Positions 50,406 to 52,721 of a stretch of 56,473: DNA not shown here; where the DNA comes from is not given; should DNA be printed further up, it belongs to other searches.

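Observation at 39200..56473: Alternative Complex III operon fused to a clade II (Sec-type) nosZ cluster under a GAF-kinase / NtrC / sigma-54 module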

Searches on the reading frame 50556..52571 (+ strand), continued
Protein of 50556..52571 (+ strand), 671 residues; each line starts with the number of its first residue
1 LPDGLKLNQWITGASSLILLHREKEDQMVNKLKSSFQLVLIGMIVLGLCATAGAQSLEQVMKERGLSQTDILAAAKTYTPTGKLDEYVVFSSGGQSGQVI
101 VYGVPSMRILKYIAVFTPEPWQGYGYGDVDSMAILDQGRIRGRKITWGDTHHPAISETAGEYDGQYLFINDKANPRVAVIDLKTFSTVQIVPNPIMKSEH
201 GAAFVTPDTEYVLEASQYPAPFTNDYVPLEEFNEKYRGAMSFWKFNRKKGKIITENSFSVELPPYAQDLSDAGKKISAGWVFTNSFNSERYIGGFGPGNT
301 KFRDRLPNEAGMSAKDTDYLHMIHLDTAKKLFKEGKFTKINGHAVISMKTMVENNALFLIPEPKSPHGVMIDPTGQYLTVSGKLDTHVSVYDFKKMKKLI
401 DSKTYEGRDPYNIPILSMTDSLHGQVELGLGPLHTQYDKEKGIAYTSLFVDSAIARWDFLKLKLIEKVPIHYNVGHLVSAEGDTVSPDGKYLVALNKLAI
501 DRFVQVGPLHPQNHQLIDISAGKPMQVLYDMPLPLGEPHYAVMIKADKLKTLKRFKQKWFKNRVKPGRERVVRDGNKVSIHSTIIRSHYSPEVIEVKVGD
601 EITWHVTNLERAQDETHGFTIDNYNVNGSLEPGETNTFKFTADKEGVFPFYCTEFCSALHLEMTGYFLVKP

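Call 31: find_encoding_contigs(protein=P0047, flank=10000, max_places=1)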
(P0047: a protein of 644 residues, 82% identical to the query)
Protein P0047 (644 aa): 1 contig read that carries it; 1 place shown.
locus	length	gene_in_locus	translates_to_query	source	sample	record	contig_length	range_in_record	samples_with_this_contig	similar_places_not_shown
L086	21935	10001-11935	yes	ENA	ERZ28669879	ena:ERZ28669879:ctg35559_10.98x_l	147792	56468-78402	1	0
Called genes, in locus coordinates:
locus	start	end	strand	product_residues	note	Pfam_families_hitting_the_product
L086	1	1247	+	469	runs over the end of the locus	PF00072:Response_reg, PF00158:Sigma54_activat, PF14532:Sigma54_activ_2, PF07724:AAA_2 (faint), PF07728:AAA_5 (weak), PF25601:AAA_lid_14, PF02954:HTH_8 (weak)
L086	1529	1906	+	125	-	PF00072:Response_reg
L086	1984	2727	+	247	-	PF02085:Cytochrom_CIII (faint), PF14537:Cytochrom_c3_2 (faint), PF14522:Cytochrome_C7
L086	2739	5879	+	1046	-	PF04879:Molybdop_Fe4S4, PF00384:Molybdopterin (weak), PF01568:Molydop_binding, PF12838:Fer4_7 (weak), PF13247:Fer4_11 (weak)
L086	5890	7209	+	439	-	PF03916:NrfD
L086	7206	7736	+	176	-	PF11821:ActD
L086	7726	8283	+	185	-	PF13442:Cytochrome_CBB3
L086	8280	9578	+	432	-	-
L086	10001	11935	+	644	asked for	PF18764:nos_propeller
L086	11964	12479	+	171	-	-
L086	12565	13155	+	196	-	PF00034:Cytochrom_C (faint), PF13442:Cytochrome_CBB3 (faint)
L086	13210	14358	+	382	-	PF00034:Cytochrom_C (weak), PF13442:Cytochrome_CBB3 (faint), PF00034:Cytochrom_C (weak)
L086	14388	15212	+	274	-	-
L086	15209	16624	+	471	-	PF05048:NosD (weak), PF13229:Beta_helix, PF05048:NosD, PF13229:Beta_helix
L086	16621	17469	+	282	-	PF02463:SMC_N (faint), PF00005:ABC_tran, PF13304:AAA_21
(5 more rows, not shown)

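Call 32: find_encoding_contigs(protein=P0059, flank=10000, max_places=1)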
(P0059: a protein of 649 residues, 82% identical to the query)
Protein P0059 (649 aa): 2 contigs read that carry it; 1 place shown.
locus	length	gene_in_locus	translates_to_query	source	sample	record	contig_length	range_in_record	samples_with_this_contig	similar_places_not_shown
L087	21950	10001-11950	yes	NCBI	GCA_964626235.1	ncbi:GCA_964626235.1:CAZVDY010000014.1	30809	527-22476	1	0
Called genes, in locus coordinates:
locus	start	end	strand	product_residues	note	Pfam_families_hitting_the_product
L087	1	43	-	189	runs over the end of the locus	?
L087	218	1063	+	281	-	-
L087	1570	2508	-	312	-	PF27225:AF_1859_N, PF10040:CRISPR_Cas6 (weak)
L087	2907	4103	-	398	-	PF01370:Epimerase, PF04321:RmlD_sub_bind, PF16363:GDP_Man_Dehyd, PF07993:NAD_binding_4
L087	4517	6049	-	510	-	PF13205:Big_5 (faint)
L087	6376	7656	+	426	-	-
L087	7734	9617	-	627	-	PF13237:Fer4_10 (faint), PF14691:Fer4_20, PF07992:Pyr_redox_2 (weak), PF07992:Pyr_redox_2, PF13450:NAD_binding_8, PF12838:Fer4_7, PF13187:Fer4_9 (weak), PF00037:Fer4 (weak), +4 more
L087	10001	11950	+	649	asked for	PF18764:nos_propeller, PF13473:Cupredoxin_1 (weak)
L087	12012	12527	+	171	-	-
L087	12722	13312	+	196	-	PF00034:Cytochrom_C (faint)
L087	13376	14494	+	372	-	PF13442:Cytochrome_CBB3 (faint), PF00034:Cytochrom_C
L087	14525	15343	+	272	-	-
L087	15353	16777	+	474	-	PF13229:Beta_helix, PF05048:NosD, PF13229:Beta_helix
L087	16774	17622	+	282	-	PF00005:ABC_tran, PF02463:SMC_N (faint), PF13401:AAA_22 (weak), PF13304:AAA_21 (weak)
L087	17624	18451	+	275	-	PF01061:ABC2_membrane (weak), PF12679:ABC2_membrane_2, PF12698:ABC2_membrane_3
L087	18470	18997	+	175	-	-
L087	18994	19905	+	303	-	PF00037:Fer4 (faint), PF12797:Fer4_2 (faint), PF12800:Fer4_4 (faint), PF12837:Fer4_6 (faint), PF13183:Fer4_8 (faint), PF13237:Fer4_10 (faint), PF12838:Fer4_7, PF13187:Fer4_9 (weak), +2 more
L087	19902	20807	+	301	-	PF12801:Fer4_5, PF12837:Fer4_6 (faint), PF14697:Fer4_21 (faint), PF12801:Fer4_5 (weak), PF00037:Fer4 (weak)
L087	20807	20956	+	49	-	-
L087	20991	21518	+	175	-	PF00355:Rieske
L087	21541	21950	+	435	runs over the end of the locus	PF00033:Cytochrome_B, PF14358:DUF4405 (weak), PF13631:Cytochrom_B_N_2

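Call 33: find_encoding_contigs(protein=P0042, flank=10000, max_places=1)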
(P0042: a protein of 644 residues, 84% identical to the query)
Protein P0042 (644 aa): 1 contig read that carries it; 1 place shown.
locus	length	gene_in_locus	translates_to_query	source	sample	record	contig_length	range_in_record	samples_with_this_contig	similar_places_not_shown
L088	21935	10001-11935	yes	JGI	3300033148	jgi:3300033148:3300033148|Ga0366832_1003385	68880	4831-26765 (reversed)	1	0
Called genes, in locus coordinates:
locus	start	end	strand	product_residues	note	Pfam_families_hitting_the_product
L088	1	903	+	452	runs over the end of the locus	PF00072:Response_reg, PF00158:Sigma54_activat, PF14532:Sigma54_activ_2, PF07724:AAA_2 (faint), PF07728:AAA_5 (weak), PF25601:AAA_lid_14, PF02954:HTH_8 (weak)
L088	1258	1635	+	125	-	PF00072:Response_reg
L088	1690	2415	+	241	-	PF02085:Cytochrom_CIII (faint), PF14537:Cytochrom_c3_2 (faint), PF14522:Cytochrome_C7 (weak)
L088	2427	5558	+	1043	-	PF04879:Molybdop_Fe4S4, PF01568:Molydop_binding, PF12838:Fer4_7 (weak), PF13247:Fer4_11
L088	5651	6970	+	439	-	PF03916:NrfD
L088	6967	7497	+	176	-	PF11821:ActD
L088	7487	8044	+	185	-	PF13442:Cytochrome_CBB3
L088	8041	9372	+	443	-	-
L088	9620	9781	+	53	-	-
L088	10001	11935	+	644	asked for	PF18764:nos_propeller, PF13473:Cupredoxin_1 (weak)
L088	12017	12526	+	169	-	-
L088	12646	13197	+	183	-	PF13442:Cytochrome_CBB3 (faint), PF00034:Cytochrom_C (faint)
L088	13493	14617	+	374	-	PF13442:Cytochrome_CBB3 (faint), PF00034:Cytochrom_C (weak)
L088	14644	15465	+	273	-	-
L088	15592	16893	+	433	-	PF05048:NosD (weak), PF13229:Beta_helix, PF05048:NosD, PF13229:Beta_helix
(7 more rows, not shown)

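Call 55: search_solved_structures(query=window:50634-52568:+, max_evalue=1e-20, show_alignments=1)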
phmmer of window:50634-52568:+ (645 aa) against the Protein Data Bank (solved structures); distinct sequences matched with E-value up to 1e-20: 25.
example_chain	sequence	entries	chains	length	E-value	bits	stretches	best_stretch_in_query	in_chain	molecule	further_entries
9f8x_A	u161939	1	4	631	3.1e-93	316.6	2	264-644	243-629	Nitrous-oxide reductase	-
1qni_A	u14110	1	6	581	1.6e-92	314.2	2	264-644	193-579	NITROUS-OXIDE REDUCTASE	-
5i5i_A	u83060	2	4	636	1.6e-91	311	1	34-644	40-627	Nitrous-oxide reductase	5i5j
5i5m_A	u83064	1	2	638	1.6e-91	310.9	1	34-644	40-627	Nitrous-oxide reductase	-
3sbp_A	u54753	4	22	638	2.5e-89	303.7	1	32-645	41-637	Nitrous-oxide reductase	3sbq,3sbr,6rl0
6rkz_A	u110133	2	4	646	2.6e-89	303.6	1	32-645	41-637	Nitrous-oxide reductase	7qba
7aq0_A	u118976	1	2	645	4.9e-89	302.7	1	32-645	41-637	Nitrous-oxide reductase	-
7apy_A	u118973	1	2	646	6.7e-89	302.3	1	32-645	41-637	Nitrous-oxide reductase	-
7aq7_A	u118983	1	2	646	1.8e-88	300.9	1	32-645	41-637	Nitrous-oxide reductase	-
7aq5_A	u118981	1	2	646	2.4e-88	300.4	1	32-645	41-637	Nitrous-oxide reductase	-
7aq4_A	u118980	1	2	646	3.3e-88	300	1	32-645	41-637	Nitrous-oxide reductase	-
7aq8_A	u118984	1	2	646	4.6e-88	299.5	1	32-645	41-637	Nitrous-oxide reductase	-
7aq3_A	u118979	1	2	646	4.6e-88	299.5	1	32-645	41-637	Nitrous-oxide reductase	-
7aq6_A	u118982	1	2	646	4.6e-88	299.5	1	32-645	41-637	Nitrous-oxide reductase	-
6y72_A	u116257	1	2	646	5.8e-88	299.2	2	264-645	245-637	Nitrous-oxide reductase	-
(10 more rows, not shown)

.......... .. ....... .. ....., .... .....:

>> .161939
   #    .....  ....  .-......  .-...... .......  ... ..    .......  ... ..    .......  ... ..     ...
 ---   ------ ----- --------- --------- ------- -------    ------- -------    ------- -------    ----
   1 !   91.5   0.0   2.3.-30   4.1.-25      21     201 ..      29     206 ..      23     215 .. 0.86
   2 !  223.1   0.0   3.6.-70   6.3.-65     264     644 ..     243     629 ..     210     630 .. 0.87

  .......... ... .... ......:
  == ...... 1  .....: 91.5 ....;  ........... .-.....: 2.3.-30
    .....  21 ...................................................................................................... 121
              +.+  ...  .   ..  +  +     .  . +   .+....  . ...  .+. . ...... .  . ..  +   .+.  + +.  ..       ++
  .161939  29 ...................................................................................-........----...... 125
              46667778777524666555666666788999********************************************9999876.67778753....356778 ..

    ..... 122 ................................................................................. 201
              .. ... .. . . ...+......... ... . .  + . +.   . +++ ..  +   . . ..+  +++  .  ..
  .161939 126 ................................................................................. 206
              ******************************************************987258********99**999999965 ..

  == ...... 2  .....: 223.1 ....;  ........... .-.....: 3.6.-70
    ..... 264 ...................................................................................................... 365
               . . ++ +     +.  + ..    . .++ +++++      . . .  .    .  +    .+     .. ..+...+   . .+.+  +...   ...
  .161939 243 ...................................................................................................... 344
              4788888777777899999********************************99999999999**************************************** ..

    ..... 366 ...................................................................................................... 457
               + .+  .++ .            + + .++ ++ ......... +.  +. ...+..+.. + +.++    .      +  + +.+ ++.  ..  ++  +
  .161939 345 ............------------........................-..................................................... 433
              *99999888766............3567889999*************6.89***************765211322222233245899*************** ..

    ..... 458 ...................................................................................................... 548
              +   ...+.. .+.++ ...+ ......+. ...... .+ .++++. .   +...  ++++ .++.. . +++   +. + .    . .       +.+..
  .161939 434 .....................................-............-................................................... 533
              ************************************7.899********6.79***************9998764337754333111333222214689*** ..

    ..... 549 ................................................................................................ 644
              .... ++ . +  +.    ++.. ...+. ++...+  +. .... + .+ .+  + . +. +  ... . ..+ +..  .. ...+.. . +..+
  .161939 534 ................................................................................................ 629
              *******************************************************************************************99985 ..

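Call 59: find_encoding_contigs(protein=P0104, flank=10000, max_places=1)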
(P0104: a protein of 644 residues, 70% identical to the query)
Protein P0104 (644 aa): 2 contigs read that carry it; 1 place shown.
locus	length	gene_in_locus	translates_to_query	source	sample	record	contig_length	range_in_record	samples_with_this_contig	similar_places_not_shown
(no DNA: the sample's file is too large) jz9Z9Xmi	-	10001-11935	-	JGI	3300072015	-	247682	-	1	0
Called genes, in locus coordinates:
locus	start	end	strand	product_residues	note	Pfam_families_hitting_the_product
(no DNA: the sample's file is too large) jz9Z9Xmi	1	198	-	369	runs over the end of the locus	-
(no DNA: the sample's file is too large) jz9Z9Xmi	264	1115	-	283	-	PF00413:Peptidase_M10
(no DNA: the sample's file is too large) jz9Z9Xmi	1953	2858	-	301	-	PF01844:HNH, PF14279:HNH_5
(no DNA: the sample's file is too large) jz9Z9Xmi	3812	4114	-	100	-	-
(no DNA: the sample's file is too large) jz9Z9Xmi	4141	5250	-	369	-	PF06224:AlkZ-like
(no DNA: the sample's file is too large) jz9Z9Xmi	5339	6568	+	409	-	PF00465:Fe-ADH, PF13685:Fe-ADH_2, PF25137:ADH_Fe_C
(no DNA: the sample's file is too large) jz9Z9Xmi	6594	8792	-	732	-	PF19335:HMBD, PF00122:E1-E2_ATPase, PF00702:Hydrolase, PF08282:Hydrolase_3 (faint)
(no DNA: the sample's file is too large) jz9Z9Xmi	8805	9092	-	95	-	PF02583:Trns_repr_metal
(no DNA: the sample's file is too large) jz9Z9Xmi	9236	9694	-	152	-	PF05573:NosL (weak)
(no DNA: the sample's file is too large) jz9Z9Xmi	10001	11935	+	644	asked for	PF18764:nos_propeller, PF13473:Cupredoxin_1 (weak)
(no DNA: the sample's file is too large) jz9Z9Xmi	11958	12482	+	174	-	-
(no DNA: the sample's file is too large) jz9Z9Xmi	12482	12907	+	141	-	PF13442:Cytochrome_CBB3 (weak), PF00034:Cytochrom_C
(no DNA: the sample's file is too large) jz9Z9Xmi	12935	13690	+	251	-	PF00034:Cytochrom_C, PF13442:Cytochrome_CBB3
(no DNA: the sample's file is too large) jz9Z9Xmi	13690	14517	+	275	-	-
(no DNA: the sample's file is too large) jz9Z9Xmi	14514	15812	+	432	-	PF05048:NosD, PF13229:Beta_helix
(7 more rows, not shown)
